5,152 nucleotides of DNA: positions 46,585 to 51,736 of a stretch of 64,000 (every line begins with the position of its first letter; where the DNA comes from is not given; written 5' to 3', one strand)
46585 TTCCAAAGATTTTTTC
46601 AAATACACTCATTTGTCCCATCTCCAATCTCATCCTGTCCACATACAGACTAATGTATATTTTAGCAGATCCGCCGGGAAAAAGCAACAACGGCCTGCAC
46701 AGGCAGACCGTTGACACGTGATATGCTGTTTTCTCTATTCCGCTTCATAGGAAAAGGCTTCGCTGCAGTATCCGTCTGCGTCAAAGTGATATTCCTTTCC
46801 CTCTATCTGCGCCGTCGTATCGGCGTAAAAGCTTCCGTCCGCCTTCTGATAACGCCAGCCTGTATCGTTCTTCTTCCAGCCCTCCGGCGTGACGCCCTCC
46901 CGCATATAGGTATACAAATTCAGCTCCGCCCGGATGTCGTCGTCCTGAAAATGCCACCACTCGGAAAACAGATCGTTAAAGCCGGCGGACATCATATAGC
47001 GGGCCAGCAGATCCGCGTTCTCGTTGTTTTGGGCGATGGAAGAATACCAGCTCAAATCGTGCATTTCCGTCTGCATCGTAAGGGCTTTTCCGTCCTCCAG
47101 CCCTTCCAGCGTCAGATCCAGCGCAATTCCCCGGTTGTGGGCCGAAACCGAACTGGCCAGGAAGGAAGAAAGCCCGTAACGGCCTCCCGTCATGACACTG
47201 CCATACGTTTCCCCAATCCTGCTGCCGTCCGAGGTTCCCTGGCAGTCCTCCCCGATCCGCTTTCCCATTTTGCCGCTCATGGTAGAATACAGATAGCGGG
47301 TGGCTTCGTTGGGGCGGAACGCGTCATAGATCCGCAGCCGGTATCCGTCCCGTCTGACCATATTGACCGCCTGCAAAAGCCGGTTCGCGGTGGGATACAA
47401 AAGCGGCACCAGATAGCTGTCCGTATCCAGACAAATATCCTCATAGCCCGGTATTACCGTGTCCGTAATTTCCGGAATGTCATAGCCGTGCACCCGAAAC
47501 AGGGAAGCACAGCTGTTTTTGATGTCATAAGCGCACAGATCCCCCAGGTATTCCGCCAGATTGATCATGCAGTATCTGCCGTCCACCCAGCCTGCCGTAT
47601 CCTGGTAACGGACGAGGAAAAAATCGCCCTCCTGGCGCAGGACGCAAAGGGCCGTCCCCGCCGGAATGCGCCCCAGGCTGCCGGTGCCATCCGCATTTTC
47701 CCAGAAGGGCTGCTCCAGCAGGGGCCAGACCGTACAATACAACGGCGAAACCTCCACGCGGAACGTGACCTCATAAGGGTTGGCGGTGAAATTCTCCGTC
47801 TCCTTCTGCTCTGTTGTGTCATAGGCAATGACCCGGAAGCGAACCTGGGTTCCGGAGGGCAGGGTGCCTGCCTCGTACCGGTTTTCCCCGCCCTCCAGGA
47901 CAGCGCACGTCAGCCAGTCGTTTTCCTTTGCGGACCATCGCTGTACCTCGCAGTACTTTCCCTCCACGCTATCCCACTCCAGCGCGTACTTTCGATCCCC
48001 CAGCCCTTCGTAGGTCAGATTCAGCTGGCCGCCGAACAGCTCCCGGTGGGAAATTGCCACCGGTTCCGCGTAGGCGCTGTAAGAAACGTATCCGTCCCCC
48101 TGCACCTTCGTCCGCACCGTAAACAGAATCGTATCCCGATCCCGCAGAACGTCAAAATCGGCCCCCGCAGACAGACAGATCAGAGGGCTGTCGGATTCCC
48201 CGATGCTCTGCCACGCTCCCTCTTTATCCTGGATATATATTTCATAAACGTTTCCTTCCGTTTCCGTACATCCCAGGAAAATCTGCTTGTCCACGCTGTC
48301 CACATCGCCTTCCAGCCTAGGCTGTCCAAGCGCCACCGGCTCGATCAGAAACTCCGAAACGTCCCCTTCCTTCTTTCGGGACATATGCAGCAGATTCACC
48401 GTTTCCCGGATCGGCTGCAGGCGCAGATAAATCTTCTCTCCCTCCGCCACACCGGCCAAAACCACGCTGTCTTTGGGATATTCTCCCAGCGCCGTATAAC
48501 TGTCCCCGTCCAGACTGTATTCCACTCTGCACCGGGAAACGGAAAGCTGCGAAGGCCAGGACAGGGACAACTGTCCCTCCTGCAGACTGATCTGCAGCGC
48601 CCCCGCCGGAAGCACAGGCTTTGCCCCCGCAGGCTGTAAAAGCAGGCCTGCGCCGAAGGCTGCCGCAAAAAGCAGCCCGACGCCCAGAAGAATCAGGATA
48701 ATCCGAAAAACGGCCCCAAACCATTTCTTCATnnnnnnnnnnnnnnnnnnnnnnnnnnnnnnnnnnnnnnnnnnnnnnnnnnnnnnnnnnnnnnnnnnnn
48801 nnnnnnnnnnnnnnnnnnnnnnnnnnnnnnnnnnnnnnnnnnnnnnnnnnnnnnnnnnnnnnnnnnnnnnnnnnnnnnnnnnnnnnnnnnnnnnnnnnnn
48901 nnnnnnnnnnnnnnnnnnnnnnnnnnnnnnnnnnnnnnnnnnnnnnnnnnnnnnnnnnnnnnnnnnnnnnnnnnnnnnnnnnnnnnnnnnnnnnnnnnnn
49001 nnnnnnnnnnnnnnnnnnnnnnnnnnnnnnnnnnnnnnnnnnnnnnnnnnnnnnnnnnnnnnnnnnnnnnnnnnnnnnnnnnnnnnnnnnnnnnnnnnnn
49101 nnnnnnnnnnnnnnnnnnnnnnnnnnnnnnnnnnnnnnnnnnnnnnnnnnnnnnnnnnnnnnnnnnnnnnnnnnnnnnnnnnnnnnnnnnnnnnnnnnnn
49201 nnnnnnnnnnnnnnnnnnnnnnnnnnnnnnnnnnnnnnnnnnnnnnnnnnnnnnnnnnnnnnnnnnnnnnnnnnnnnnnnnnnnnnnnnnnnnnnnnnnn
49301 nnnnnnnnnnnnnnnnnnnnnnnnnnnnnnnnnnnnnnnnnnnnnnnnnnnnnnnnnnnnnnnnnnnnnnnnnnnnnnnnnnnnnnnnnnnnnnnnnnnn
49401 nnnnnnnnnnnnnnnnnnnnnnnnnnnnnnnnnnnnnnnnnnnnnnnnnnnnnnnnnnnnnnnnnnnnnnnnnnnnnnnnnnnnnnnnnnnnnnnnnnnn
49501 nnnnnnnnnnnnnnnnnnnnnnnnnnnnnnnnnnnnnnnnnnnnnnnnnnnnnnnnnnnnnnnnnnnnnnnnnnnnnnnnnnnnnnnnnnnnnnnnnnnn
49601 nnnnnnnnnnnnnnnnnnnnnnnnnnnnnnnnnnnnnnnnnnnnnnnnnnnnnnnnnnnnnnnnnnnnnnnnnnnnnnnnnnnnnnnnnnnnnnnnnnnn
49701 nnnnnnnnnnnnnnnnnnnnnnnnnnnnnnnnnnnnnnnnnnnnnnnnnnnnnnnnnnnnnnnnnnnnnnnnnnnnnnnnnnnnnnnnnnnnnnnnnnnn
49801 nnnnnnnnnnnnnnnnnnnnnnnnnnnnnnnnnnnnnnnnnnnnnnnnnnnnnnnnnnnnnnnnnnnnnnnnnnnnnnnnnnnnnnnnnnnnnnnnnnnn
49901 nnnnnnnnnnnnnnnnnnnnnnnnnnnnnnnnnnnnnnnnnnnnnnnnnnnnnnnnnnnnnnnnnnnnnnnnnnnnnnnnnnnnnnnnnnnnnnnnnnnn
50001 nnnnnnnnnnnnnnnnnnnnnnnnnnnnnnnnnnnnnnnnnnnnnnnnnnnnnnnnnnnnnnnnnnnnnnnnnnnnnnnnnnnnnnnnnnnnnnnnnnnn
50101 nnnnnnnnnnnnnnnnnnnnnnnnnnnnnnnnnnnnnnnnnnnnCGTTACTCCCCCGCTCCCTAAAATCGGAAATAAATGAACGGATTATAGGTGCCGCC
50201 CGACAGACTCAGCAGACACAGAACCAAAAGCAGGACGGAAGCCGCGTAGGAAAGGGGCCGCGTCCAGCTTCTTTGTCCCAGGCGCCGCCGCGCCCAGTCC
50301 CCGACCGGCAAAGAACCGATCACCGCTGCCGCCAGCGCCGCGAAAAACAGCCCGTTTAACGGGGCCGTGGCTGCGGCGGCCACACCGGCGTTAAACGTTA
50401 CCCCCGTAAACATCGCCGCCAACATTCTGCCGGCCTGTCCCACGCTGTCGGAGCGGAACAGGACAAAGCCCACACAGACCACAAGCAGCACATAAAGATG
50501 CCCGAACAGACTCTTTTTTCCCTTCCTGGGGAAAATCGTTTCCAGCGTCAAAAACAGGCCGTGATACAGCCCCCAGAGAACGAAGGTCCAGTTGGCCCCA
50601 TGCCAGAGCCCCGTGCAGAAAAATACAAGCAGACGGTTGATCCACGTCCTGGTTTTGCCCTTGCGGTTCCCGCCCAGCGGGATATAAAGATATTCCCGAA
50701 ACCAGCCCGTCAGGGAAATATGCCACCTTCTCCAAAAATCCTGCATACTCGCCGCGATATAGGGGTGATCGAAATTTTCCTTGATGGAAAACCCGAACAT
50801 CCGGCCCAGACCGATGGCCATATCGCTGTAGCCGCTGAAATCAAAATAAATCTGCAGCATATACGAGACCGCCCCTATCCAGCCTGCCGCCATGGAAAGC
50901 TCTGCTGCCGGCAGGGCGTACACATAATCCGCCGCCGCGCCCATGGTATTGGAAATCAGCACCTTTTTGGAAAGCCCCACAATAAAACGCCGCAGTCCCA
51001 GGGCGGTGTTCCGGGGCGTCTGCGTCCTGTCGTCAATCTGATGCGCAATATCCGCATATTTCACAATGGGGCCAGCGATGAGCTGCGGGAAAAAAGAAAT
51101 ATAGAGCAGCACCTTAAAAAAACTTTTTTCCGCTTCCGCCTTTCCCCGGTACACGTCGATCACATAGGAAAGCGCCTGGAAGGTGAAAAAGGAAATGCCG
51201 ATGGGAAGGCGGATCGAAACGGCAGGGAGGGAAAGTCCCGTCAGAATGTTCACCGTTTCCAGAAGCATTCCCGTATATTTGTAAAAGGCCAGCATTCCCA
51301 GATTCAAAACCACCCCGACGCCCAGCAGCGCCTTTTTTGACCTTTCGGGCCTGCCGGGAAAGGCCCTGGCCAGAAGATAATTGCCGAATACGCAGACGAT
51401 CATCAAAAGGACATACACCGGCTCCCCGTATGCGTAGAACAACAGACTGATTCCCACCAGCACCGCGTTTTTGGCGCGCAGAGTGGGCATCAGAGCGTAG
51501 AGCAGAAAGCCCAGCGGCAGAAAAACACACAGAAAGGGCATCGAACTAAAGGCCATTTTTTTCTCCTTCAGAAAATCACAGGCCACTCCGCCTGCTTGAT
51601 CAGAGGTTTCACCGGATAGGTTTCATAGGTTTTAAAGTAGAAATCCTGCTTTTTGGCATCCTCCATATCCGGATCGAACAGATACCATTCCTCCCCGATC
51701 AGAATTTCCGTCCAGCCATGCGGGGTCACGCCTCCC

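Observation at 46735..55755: Candidate undescribed cell-envelope remodelling operon: two extracellular VanX-like peptidases bracketing a transglutaminase-like protein and an MBOAT plus AlgX acyl-transfer pair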

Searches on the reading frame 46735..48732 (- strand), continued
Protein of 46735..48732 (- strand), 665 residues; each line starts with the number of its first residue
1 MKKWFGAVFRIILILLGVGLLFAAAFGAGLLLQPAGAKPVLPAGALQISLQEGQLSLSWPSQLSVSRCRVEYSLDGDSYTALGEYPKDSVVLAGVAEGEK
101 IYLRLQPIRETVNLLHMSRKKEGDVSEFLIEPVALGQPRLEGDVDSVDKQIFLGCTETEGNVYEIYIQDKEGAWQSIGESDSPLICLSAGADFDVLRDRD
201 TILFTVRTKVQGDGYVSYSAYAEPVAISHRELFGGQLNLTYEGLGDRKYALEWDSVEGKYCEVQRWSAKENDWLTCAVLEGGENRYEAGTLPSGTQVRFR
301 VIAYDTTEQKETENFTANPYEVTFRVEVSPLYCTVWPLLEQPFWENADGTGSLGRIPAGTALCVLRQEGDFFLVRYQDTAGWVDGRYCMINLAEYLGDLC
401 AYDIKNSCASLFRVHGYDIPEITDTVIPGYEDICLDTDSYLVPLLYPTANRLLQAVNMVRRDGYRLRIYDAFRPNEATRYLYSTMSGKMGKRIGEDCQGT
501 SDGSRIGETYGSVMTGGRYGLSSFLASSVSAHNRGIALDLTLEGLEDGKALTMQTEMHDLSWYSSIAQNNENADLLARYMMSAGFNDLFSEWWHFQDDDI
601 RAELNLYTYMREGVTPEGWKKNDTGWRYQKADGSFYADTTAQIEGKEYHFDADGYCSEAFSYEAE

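Call 29: fold_search(model_id=the predicted structure, library=pdb)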
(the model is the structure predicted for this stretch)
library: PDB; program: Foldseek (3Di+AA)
matches with E <= 10: 1955; with E <= 0.001: 361
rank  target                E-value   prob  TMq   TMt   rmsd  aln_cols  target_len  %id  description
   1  6tpw                  4.6e-10  1.00  0.13  0.21  28.3       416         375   13  Crystal structures of FNIII domain one through four of the human leucocyte common antigen-related protein ( LAR) (released 2020-05-13)
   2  8bnq_A                4.9e-10  1.00  0.12  0.25  23.8       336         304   14  Crystal structure of the FnIII-tandem A84-A86 from the A-band of titin (released 2023-04-12)
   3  8bnq_B                7.1e-10  1.00  0.12  0.24  24.4       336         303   14  Crystal structure of the FnIII-tandem A84-A86 from the A-band of titin (released 2023-04-12)
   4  8q6t_I                1.0e-09  1.00  0.12  0.08  37.0       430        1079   14  Helical reconstruction of the relaxed thick filament from FIB milled left ventricular mouse myofibrils (released 2023-11-01)
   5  3t1w                  1.3e-09  1.00  0.14  0.22  29.3       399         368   14  Structure of the four-domain fragment Fn7B89 of oncofetal fibronectin (released 2012-03-21)
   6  6xay_B                1.6e-09  1.00  0.13  0.26  18.4       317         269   13  Structure of a fragment of human fibronectin containing the 10th, 11th and 12th type III domains (released 2021-06-09)
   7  4pbx                  1.6e-09  1.00  0.11  0.13  17.3       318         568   14  Crystal structure of the six N-terminal domains of human receptor protein tyrosine phosphatase sigma (released 2014-11-12)
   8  7ne1_B                1.8e-09  1.00  0.12  0.24  21.3       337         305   11  Structure of the complex between Netrin-1 and its receptor Neogenin (released 2021-03-31)
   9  6xax_A                2.9e-09  1.00  0.14  0.28  19.3       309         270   14  Structure of a fragment of human fibronectin containing the 11th type III domain, extra domain A, and the 12th type II (released 2021-06-09)
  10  7ndg_B                3.2e-09  1.00  0.12  0.24  23.0       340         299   11  Cryo-EM structure of the ternary complex between Netrin-1, Neogenin and Repulsive Guidance Molecule B (released 2021-03-31)
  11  3s98                  5.2e-09  1.00  0.14  0.29  15.9       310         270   16  human IFNAR1 (released 2011-08-31)
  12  5n47_D                6.5e-09  1.00  0.12  0.27  20.7       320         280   14  Structure of Anticalin N7E in complex with the three-domain fragment Fn7B8 of human oncofetal fibronectin (released 2018-02-14)
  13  8peq_A                6.5e-09  1.00  0.13  0.26  19.4       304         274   15  Complex of diubiquitin-derived artificial binding protein (Affilin) variant Af2 with its target oncofetal fibronectin  (released 2024-06-26)
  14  8v2b_B                1.3e-08  1.00  0.12  0.14  24.8       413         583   11  Cryo-EM structure of mouse type II OSM receptor complex: model for full extracellular assembly (released 2024-11-20)
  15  8bxr                  1.4e-08  1.00  0.12  0.24  21.8       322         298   12  Titin FnIII-domain I109-I111 (I/A4-A/A6) from the MIR region (released 2023-02-15)
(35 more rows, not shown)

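Call 47: search_solved_structures(query=A1, max_evalue=0.1)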
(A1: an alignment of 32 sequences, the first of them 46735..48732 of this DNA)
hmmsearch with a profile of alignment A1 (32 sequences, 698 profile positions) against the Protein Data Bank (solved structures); distinct sequences matched with E-value up to 0.1: 8.
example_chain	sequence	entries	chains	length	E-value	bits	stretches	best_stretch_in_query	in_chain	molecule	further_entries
1r44_A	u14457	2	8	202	5.9e-12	47.9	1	564-633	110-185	D-alanyl-D-alanine dipeptidase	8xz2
4x36_A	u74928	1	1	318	6.8e-07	31.2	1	648-695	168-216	Autolysin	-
1h09_A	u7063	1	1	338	0.00017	23.2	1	655-696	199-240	LYSOZYME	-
1oba_A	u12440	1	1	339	0.00018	23.2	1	655-696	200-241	LYSOZYME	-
2ixu_A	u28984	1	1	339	0.00018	23.2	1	655-696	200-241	LYSOZYME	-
2ixv_A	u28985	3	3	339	0.00018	23.2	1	655-696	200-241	LYSOZYME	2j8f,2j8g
4iwt_A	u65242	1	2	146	0.00022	22.9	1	654-696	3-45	Lytic amidase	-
2kq8_A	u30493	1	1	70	0.0081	17.7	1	349-386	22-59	Cell wall hydrolase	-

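Call 58: search_protein_representatives(alignment_id=A1)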
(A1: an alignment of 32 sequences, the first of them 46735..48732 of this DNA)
Query: 32 sequences, 698 profile positions. Proteins with E-value up to 0.001 (for the whole library): 5104; up to 1e-10: 1331; up to 1e-30: 324. The best 150 are listed.
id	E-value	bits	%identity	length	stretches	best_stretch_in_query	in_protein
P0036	4.1e-292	987.2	-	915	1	4-696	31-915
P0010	5.8e-292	986.7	-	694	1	11-697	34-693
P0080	1.5e-291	985.3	-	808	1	4-695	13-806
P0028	2.2e-286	968.3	-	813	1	11-694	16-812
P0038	2.9e-284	961.2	-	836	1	12-696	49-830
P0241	1.4e-282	955.7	-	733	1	7-696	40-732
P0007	5.4e-275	930.6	-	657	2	7-504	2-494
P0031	3.0e-274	928.2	-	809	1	8-696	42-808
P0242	1.4e-273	925.9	-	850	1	12-695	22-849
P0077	1.1e-268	909.8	-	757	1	1-696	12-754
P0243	2.1e-259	879.1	-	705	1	5-696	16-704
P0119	4.2e-252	855.0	-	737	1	7-696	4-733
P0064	2.9e-251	852.2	-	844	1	9-694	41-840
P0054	9.5e-249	843.9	-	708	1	12-694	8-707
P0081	2.6e-246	835.8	-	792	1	7-696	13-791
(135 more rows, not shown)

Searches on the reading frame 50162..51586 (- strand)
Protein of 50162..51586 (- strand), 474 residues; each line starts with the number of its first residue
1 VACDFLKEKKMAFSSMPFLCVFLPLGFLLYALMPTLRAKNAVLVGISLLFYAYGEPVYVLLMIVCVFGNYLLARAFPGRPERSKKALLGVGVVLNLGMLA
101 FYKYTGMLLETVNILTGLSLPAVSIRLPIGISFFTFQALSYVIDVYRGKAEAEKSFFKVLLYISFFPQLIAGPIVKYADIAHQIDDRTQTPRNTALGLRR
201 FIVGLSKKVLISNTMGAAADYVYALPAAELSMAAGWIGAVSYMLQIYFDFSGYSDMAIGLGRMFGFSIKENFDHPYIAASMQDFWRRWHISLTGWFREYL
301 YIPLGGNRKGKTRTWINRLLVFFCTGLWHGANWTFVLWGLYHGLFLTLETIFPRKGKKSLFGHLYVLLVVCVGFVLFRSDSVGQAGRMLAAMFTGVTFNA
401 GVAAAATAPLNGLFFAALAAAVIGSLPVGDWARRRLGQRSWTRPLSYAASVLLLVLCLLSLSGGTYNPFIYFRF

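Call 3: search_protein_families(library=pfam, proteins=[window:50162-51586:-], max_evalue=0.01)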
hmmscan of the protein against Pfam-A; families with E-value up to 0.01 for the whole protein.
window:50162-51586:- (474 aa): 2 families
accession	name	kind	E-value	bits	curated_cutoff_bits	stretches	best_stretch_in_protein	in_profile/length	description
PF03062.24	MBOAT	-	4.6e-37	128.5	27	1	155-352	80-297/337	MBOAT, membrane-bound O-acyltransferase family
PF13813.11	MBOAT_2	-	0.0001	22.9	25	1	270-331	3-66/85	Membrane bound O-acyl transferase family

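Call 4: search_protein_families(library=ncbifam, proteins=[window:50162-51586:-], max_evalue=0.01)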
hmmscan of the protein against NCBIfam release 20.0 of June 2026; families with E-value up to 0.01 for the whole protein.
window:50162-51586:- (474 aa): 1 family
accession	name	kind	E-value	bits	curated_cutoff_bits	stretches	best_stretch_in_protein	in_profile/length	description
TIGR04091.1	LTA_dltB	equivalog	2.4e-47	162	375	1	39-359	31-348/380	D-alanyl-lipoteichoic acid biosynthesis protein DltB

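Call 16: search_solved_structures(query=window:50162-51556:-, max_evalue=1)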
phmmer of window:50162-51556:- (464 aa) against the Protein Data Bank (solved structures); distinct sequences matched with E-value up to 1: 6.
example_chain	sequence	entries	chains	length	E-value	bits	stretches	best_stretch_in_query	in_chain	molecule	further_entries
6bug_C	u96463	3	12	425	1.1e-26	96.9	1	118-347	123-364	D-alanyl transfer protein DltB | Integral membrane protein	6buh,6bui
8jem_A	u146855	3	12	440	1.2e-26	96.7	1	118-347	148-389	Teichoic acid D-alanyltransferase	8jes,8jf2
7q1u_A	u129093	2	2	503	1e-05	27.7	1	141-340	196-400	Protein-cysteine N-palmitoyltransferase HHAT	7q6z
7mhy_A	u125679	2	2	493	1.1e-05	27.6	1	140-340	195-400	Protein-cysteine N-palmitoyltransferase HHAT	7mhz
7urf_A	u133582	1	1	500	0.0003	22.9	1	140-340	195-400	Protein-cysteine N-palmitoyltransferase HHAT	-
9q7o_W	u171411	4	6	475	0.17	13.8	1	126-180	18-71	Adenylyl cyclase-associated protein 1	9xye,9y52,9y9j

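Call 70: search_solved_structures(query=window:50162-51556:-, max_evalue=1e-10, show_alignments=1)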
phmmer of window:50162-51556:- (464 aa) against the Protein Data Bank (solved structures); distinct sequences matched with E-value up to 1e-10: 2.
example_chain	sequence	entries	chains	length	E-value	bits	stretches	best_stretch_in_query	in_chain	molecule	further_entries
6bug_C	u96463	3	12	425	1.1e-26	96.9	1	118-347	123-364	D-alanyl transfer protein DltB | Integral membrane protein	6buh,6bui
8jem_A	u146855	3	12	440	1.2e-26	96.7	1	118-347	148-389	Teichoic acid D-alanyltransferase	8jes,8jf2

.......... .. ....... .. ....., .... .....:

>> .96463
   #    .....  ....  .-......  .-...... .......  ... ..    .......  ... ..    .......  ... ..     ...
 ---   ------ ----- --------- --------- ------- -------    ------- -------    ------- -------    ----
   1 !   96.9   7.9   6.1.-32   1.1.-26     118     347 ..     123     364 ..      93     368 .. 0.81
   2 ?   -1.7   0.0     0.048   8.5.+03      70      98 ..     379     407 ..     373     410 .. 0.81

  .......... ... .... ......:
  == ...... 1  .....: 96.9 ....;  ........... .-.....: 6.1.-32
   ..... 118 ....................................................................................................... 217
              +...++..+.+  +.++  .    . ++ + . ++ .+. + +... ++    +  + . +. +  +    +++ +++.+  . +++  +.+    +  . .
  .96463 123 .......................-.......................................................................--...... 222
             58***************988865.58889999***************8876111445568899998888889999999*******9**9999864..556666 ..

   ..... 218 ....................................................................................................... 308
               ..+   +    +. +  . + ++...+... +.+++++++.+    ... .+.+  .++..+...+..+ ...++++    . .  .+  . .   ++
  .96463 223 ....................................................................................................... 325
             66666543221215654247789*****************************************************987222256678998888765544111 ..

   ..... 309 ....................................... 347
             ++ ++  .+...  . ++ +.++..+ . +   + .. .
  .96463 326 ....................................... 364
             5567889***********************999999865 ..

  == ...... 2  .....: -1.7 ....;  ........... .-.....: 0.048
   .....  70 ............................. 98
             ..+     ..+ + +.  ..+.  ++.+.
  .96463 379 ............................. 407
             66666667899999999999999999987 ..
